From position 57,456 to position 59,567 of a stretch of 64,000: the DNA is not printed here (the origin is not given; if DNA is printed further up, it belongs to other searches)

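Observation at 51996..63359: Nine-gene SPFH / zinc-ribbon / triplicated coiled-coil membrane protein / AAA+ operon: candidate undescribed envelope system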

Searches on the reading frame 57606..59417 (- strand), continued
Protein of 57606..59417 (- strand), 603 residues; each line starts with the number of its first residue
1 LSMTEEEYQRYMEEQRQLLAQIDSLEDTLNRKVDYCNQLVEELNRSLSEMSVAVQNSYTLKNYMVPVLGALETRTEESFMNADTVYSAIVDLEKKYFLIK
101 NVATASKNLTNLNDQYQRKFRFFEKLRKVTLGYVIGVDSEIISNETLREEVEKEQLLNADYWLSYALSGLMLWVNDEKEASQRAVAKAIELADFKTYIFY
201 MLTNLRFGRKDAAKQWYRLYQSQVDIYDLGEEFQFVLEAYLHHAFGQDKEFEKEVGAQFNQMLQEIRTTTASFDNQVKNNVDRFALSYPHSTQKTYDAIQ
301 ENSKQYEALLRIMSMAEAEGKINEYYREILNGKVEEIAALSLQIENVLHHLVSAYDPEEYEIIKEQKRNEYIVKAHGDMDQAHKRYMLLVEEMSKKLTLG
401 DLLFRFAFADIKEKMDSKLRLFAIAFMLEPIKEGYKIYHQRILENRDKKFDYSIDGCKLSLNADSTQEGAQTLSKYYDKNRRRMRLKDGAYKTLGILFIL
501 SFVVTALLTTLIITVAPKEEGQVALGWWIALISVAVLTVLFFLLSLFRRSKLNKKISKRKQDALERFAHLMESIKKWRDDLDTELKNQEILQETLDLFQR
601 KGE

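Call 58: get_annotated_region(hit=H1, flank=8000)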
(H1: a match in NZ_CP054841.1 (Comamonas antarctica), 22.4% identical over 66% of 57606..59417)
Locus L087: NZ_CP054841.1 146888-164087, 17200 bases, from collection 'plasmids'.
description: Comamonas antarctica strain 16-35-5 plasmid unnamed1, complete sequence
organism: Comamonas antarctica (NCBI taxid 2743470)
taxonomy: Bacteria; Pseudomonadota; Betaproteobacteria; Burkholderiales; Comamonadaceae; Comamonas; Comamonas antarctica
host: -; source: whole organism,R2A medium; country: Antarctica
typing (MOB-suite, as given by PLSDB): non-mobilizable; mating-pair formation MPF_T
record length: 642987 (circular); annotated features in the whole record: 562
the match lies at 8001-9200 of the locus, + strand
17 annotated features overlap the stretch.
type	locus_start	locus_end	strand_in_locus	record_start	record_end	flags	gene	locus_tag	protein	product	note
CDS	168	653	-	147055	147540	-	-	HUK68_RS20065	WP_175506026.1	hypothetical protein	-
CDS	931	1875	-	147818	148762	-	-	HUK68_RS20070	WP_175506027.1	hypothetical protein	-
CDS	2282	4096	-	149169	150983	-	-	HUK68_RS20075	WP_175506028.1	hypothetical protein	-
CDS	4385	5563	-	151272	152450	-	-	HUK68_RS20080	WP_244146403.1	multidrug effflux MFS transporter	GO:0055085 - transmembrane transport [Evidence IEA]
CDS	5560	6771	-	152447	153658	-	-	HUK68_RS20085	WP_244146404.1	MFS transporter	GO:0055085 - transmembrane transport [Evidence IEA]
CDS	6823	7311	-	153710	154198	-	-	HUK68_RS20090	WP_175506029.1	MarR family transcriptional regulator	-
CDS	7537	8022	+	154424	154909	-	-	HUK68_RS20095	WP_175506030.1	hypothetical protein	-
CDS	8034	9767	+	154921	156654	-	-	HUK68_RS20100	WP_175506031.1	hypothetical protein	-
CDS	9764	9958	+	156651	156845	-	-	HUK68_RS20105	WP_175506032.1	hypothetical protein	-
CDS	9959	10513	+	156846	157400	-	-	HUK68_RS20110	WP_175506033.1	hypothetical protein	-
CDS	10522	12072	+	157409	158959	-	-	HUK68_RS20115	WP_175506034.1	AAA family ATPase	-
CDS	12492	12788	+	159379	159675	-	-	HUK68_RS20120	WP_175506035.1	YciI family protein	-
CDS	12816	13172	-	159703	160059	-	-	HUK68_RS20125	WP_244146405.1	DUF1294 domain-containing protein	-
CDS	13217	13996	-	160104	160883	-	yghU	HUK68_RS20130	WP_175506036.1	glutathione-dependent disulfide-bond oxidoreductase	GO:0006749 - glutathione metabolic process [Evidence IEA]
CDS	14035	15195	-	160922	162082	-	ampC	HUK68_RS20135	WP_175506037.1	class C beta-lactamase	-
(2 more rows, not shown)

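Call 59: search_protein_families(library=padloc, proteins=[L087:7537-8022:+, L087:8034-9767:+, L087:9764-9958:+, L087:9959-10513:+, L087:10522-12072:+, L085:7929-9650:+, L085:9840-10304:+, L085:10305-11882:+, L085:12030-12512:+, L086:1106-1576:+], max_evalue=0.01)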
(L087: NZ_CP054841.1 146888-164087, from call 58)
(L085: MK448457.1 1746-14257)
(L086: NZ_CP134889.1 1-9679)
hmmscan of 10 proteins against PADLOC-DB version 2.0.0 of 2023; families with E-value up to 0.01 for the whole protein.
L087:7537-8022:+ (161 aa): 1 family
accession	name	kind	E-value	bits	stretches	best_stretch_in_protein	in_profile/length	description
PDLC02559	PglZ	-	0.00066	16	1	33-92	272-329/860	PglZ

L087:8034-9767:+ (577 aa): 0 families

L087:9764-9958:+ (64 aa): 0 families

L087:9959-10513:+ (184 aa): 0 families

L087:10522-12072:+ (516 aa): 6 families
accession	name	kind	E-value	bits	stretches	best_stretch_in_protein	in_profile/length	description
PDLC02196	IetA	-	3.3e-25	87.3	1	257-483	113-338/374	-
PDLC02195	IetA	-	4.1e-19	67.2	1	256-457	127-322/395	-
PDLC04232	IetA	-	7.2e-17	59.8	1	258-456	108-301/330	-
PDLC04231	IetA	-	7.2e-13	46.9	1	258-390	109-240/262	-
PDLC04140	mad8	-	0.00016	19.3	1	263-446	24-129/314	mads_8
PDLC00915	TRIP13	-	0.00028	18.4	0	363-439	177-254/302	TRIP13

L085:7929-9650:+ (573 aa): 0 families

L085:9840-10304:+ (154 aa): 0 families

L085:10305-11882:+ (525 aa): 6 families
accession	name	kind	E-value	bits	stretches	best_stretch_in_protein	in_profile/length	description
PDLC02196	IetA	-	2.1e-34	117.6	2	256-494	108-344/374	-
PDLC02195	IetA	-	1.6e-23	81.7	1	257-479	124-336/395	-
PDLC04232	IetA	-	7.6e-21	72.9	1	257-459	103-299/330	-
PDLC04231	IetA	-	8.5e-14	50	1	258-394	105-239/262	-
PDLC00915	TRIP13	-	0.00024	18.6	1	273-414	66-221/302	TRIP13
PDLC04140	mad8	-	0.0048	14.5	0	267-293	24-50/314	mads_8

L085:12030-12512:+ (160 aa): 0 families

L086:1106-1576:+ (156 aa): 0 families

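Call 60: search_protein_families(library=pfam, proteins=[L087:7537-8022:+, L087:8034-9767:+, L087:9764-9958:+, L087:9959-10513:+, L087:10522-12072:+, L085:7929-9650:+, L085:9840-10304:+, L085:10305-11882:+, L085:12030-12512:+, L086:1106-1576:+], max_evalue=0.01)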
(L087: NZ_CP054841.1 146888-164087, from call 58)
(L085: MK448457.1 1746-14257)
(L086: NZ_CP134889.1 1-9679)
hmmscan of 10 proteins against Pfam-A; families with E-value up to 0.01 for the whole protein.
L087:7537-8022:+ (161 aa): 0 families

L087:8034-9767:+ (577 aa): 0 families

L087:9764-9958:+ (64 aa): 0 families

L087:9959-10513:+ (184 aa): 0 families

L087:10522-12072:+ (516 aa): 5 families
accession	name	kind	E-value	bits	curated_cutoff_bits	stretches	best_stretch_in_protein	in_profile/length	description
PF00004.35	AAA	-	1.5e-30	106.8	21.2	1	269-397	1-130/131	ATPase family associated with various cellular activities (AAA)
PF07728.20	AAA_5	-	0.0021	18.5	22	0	268-336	1-77/139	AAA domain (dynein-related subfamily)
PF17862.7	AAA_lid_3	-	0.003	17.5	27.2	1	426-460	5-39/45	AAA+ lid domain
PF13671.12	AAA_33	-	0.0087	16.8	27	0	269-315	2-46/143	AAA domain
PF13191.12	AAA_16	-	0.0088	17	32.6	0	253-366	11-129/167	AAA ATPase domain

L085:7929-9650:+ (573 aa): 0 families

L085:9840-10304:+ (154 aa): 0 families

L085:10305-11882:+ (525 aa): 4 families
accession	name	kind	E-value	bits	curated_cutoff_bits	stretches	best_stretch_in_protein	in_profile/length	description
PF00004.35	AAA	-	7.2e-29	101.3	21.2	1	273-402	1-130/131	ATPase family associated with various cellular activities (AAA)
PF17862.7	AAA_lid_3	-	0.00017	21.5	27.2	1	431-468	5-42/45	AAA+ lid domain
PF13401.12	AAA_22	-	0.0032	18.2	27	0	272-291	7-26/130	AAA domain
PF07728.20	AAA_5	-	0.0051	17.2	22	0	273-344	2-81/139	AAA domain (dynein-related subfamily)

L085:12030-12512:+ (160 aa): 0 families

L086:1106-1576:+ (156 aa): 0 families

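Call 66: get_annotated_region(hit=H2, flank=9000)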
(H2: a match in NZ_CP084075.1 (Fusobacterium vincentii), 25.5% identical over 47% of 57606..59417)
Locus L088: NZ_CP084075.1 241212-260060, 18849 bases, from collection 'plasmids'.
description: Fusobacterium vincentii strain SB055 plasmid pSB055A, complete sequence
organism: Fusobacterium vincentii (NCBI taxid 155615)
taxonomy: Bacteria; Fusobacteriota; Fusobacteriia; Fusobacteriales; Fusobacteriaceae; Fusobacterium; Fusobacterium vincentii
host: -; source: -; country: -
typing (MOB-suite, as given by PLSDB): non-mobilizable
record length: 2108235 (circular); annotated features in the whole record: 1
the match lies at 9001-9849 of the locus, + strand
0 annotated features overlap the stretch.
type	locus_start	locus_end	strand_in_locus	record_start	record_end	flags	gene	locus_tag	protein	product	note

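Call 72: search_protein_families(library=ncbifam, alignment_id=A4, max_evalue=0.05)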
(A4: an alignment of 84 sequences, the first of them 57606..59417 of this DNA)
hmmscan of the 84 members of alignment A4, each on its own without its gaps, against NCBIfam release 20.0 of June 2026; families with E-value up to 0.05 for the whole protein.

A. member 1, window:57606-59417:- (603 aa): 7 families
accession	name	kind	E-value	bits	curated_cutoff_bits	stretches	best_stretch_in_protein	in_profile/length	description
NF046000.1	MAG1210_fam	subfamily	5.2e-07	28.7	275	1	428-593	2-167/550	MAG1210 family protein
NF045846.1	MSC0882_dom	subfamily_domain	2e-05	23.9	60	1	491-563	9-86/244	MSC_0882 family membrane protein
NF033634.1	SLATT_1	domain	0.00097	19.1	41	1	474-552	10-80/132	SLATT domain-containing protein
NF045993.1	MAG0130_MAG3770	subfamily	0.0016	18.4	85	1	496-561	22-90/140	MAG0130/MAG3770 family membrane protein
TIGR01673.1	holin_LLH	equivalog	0.0022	18.4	34.75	1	528-581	4-58/108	phage holin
NF038216.1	ABZJ_00895_fam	subfamily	0.0025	17.7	33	1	475-550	49-125/134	ABZJ_00895 family protein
TIGR01687.1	moaD_arch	subfamily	0.0044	17.5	49.5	1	325-374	8-59/88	MoaD family protein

B. families by the number of members that match (of 84 scanned): 64 families (the first 25 are shown)
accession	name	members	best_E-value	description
NF045487.1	ASRP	8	0.00022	archaea-specific SMC-related protein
TIGR04523.1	Mplasa_alph_rch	5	8.5e-05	helix-rich protein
NF046000.1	MAG1210_fam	3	5.2e-07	MAG1210 family protein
NF033634.1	SLATT_1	2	0.00097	SLATT domain-containing protein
TIGR02168.1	SMC_prok_B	2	0.0022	chromosome segregation protein SMC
NF003034.1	PRK03918.1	2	0.0022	DNA double-strand break repair ATPase Rad50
TIGR01687.1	moaD_arch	2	0.0044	MoaD family protein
TIGR04211.1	SH3_and_anchor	2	0.005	TIGR04211 family SH3 domain-containing protein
TIGR02521.1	type_IV_pilW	2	0.006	type IV pilus biogenesis/stability protein PilW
NF052415.1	T3SS_chap_SctY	2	0.0069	type III secretion apparatus assembly chaperone SctY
NF033635.1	SLATT_fungal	2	0.0081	SLATT domain-containing protein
NF046118.1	T4SS_BAB2_0123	2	0.0099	BAB2_0123 family type IV secretion system effector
NF045846.1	MSC0882_dom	1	2e-05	MSC_0882 family membrane protein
NF008191.0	PRK10945.1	1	0.00067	hemolysin expression modulator Hha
NF041560.1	T6SS_Burk_ExIF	1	0.00094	putative type VI secretion system effector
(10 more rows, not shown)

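Call 73: search_protein_representatives(alignment_id=A1)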
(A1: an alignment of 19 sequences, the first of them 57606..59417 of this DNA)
Query: 19 sequences, 598 profile positions. Proteins with E-value up to 0.001 (for the whole library): 734; up to 1e-10: 599; up to 1e-30: 353. The best 150 are listed.
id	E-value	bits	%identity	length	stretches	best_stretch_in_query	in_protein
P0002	2.0e-235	799.5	-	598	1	1-597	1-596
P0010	1.1e-234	797.0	-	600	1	1-597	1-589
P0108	1.2e-226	770.5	-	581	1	10-594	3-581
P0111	3.7e-219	745.7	-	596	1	3-597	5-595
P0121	6.2e-213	725.2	-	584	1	1-594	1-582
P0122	7.4e-212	721.6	-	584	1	1-594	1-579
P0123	1.7e-211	720.4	-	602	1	1-597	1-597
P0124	5.5e-211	718.7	-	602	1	1-595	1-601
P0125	2.2e-209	713.4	-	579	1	1-595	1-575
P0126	3.4e-199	679.8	-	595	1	1-596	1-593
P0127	4.0e-194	663.0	-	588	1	7-594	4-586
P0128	3.6e-187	640.1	-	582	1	9-594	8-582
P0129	2.5e-183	627.4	-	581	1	17-594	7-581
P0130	5.1e-179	613.2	-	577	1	9-593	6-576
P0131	2.7e-176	604.2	-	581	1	3-594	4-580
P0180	1.1e-60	222.4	-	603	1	60-591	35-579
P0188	2.2e-58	214.8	-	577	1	42-596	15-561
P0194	9.9e-58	212.6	-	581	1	35-595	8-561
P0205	1.1e-55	205.9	-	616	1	55-593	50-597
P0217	5.9e-54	200.1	-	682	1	66-595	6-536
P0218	7.7e-54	199.7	-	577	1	63-592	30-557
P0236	9.0e-52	192.9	-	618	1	16-593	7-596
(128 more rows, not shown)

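Call 75: find_related_loci(query=A1, collection=viral_contigs, flank=10000)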
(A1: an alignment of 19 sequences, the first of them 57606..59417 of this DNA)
Query A1 (603 aa) in viral_contigs; peptide patterns used: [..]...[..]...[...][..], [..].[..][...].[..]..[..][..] (x = any residue, [..] = any of these).
113 stretches matched a pattern, but none encodes a relative of the query by tblastn (E <= 1e-3).

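Call 76: find_related_loci(query=L085:7929-9650:+, collection=viral_contigs, flank=8000)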
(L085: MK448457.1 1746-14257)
Query L085:7929-9650:+ (573 aa) in viral_contigs; peptide patterns used: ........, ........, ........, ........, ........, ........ (x = any residue, [..] = any of these).
11 stretches matched a pattern, but none encodes a relative of the query by tblastn (E <= 1e-3).

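Call 77: find_encoding_contigs(protein=P0217, flank=8000, max_places=2)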
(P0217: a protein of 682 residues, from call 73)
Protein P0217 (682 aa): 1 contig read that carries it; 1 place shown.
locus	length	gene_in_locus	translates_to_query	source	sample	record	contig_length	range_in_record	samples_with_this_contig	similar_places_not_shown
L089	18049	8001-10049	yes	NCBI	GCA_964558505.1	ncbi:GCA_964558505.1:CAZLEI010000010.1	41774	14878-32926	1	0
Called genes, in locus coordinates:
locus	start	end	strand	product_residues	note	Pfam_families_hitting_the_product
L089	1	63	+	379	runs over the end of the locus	PF00226:DnaJ, PF01556:DnaJ_C, PF00684:DnaJ_CXXCXGXG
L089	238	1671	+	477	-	-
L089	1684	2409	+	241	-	-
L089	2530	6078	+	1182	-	PF02985:HEAT (faint), PF13513:HEAT_EZ (faint), PF13646:HEAT_2, PF00069:Pkinase, PF07714:PK_Tyr_Ser-Thr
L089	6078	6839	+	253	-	PF13672:PP2C_2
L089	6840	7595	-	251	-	-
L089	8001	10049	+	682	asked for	-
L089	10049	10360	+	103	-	-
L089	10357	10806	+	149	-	-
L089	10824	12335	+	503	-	PF00004:AAA, PF17862:AAA_lid_3 (weak)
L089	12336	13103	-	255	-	PF12773:DZR (weak), PF17032:Zn_ribbon_15 (faint), PF12773:DZR, PF13240:Zn_Ribbon_1 (weak), PF18912:DZR_2 (weak), PF12773:DZR, PF13240:Zn_Ribbon_1 (weak), PF13248:Zn_ribbon_3 (weak), +2 more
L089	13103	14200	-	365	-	PF09479:Flg_new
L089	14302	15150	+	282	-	PF00561:Abhydrolase_1, PF12697:Abhydrolase_6, PF12146:Hydrolase_4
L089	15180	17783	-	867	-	PF04851:ResIII (weak), PF00176:SNF2-rel_dom, PF00270:DEAD (weak), PF00271:Helicase_C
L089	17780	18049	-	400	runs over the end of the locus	-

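Call 78: find_encoding_contigs(protein=P0205, flank=8000, max_places=2)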
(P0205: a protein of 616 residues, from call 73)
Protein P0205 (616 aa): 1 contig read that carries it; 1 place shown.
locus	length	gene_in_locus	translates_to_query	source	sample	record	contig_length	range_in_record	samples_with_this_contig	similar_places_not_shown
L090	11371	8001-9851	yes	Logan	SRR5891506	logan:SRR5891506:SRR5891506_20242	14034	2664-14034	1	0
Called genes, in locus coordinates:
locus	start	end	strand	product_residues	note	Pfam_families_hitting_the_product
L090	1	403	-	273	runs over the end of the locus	PF00005:ABC_tran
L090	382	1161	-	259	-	PF02405:MlaE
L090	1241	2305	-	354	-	PF00226:DnaJ, PF01556:DnaJ_C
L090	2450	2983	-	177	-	PF01025:GrpE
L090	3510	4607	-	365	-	-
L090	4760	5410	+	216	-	PF12690:BsuPI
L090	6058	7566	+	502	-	-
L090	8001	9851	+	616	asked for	-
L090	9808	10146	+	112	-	-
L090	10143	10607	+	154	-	-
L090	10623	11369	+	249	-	?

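Call 79: find_encoding_contigs(protein=P0236, flank=8000, max_places=2)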
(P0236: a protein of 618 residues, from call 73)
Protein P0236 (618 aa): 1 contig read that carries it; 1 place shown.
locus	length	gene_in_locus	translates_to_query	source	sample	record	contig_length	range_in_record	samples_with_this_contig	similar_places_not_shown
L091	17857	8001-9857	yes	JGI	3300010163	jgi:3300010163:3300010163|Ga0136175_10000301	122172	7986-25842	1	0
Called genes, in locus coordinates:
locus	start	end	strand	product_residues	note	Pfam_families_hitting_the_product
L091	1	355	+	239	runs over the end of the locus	-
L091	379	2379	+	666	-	-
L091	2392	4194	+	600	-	-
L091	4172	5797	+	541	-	-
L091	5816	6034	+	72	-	-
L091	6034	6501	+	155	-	-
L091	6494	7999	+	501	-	PF00004:AAA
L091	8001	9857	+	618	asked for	-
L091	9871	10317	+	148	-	-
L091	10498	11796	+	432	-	PF03952:Enolase_N, PF00113:Enolase_C, PF13378:MR_MLE_C (faint)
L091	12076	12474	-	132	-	PF02142:MGS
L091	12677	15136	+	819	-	-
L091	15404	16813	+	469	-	-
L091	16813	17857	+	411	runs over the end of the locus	-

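Call 80: find_encoding_contigs(protein=P0180, flank=8000, max_places=2)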
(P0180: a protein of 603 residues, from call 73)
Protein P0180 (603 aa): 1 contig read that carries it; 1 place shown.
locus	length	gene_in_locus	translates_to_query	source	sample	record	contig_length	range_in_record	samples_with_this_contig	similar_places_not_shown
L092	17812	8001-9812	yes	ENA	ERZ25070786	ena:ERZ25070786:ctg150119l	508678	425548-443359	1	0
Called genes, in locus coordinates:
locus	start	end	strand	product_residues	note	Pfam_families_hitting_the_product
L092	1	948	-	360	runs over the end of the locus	PF10023:Aminopep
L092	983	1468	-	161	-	-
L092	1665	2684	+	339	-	PF06723:MreB_Mbl, PF00022:Actin, PF00012:HSP70, PF14450:FtsA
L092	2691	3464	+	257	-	PF04085:MreC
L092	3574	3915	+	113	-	PF00216:Bac_DNA_binding, PF18291:HU-HIG (weak)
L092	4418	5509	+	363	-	PF01926:MMR_HSR1, PF02421:FeoB_N, PF06071:YchF-GTPase_C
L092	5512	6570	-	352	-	PF13546:DDE_5, PF01609:DDE_Tnp_1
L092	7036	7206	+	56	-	-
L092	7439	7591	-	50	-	-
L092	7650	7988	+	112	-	-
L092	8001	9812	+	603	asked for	-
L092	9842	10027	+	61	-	-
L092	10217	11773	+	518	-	PF00069:Pkinase, PF07714:PK_Tyr_Ser-Thr, PF03109:ABC1 (weak)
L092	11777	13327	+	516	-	PF00004:AAA, PF17862:AAA_lid_3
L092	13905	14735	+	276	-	PF03706:LPG_synthase_TM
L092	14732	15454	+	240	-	PF00596:Aldolase_II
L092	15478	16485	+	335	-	PF13432:TPR_16 (weak), PF14559:TPR_19 (weak), PF23914:TPR_CcmH_CycH, PF14559:TPR_19, PF23914:TPR_CcmH_CycH, PF13432:TPR_16, PF13616:Rotamase_3, PF00639:Rotamase, +18 more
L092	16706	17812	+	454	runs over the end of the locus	PF00291:PALP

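Call 103: search_protein_families(library=pfam, alignment_id=A8, max_evalue=0.00001)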
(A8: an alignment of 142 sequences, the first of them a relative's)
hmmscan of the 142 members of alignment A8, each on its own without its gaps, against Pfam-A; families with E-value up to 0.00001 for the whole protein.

A. member 1, L005:4306-5157:+ (283 aa): 1 family
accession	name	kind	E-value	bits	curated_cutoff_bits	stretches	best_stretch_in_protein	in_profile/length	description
PF01553.26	Acyltransferase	-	2.9e-13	50.2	23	1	83-215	2-131/132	Acyltransferase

B. families by the number of members that match (of 142 scanned): 137 families (the first 25 are shown)
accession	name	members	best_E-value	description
PF08238.18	Sel1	3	2.3e-129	Sel1 repeat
PF25302.1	NADase_transloc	3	7.7e-30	NAD glycohydrolase translocation F5/8 type C domain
PF00754.31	F5_F8_type_C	3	1.8e-12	F5/8 type C domain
PF00440.29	TetR_N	3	1.5e-10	Bacterial regulatory proteins, tetR family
PF13240.11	Zn_Ribbon_1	3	4.8e-08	zinc-ribbon domain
PF08903.17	DUF1846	2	1.5e-169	Domain of unknown function DUF1846, N-terminal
PF00152.25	tRNA-synt_2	2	7.3e-109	tRNA synthetases class II (D, K and N)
PF01266.30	DAO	2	9.9e-63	FAD dependent oxidoreductase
PF20921.3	DUF1846_C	2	3.5e-50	Domain of unknown function DUF1846, C-terminal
PF01427.22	Peptidase_M15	2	4e-41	D-ala-D-ala dipeptidase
PF00587.30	tRNA-synt_2b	2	2.4e-36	tRNA synthetase class II core domain (G, H, P, S and T)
PF07992.20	Pyr_redox_2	2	5.7e-32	Pyridine nucleotide-disulphide oxidoreductase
PF02518.31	HATPase_c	2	5.2e-28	Histidine kinase-, DNA gyrase B-, and HSP90-like ATPase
PF03129.25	HGTP_anticodon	2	5.7e-22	Anticodon binding domain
PF05593.20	RHS_repeat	2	2.5e-21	RHS Repeat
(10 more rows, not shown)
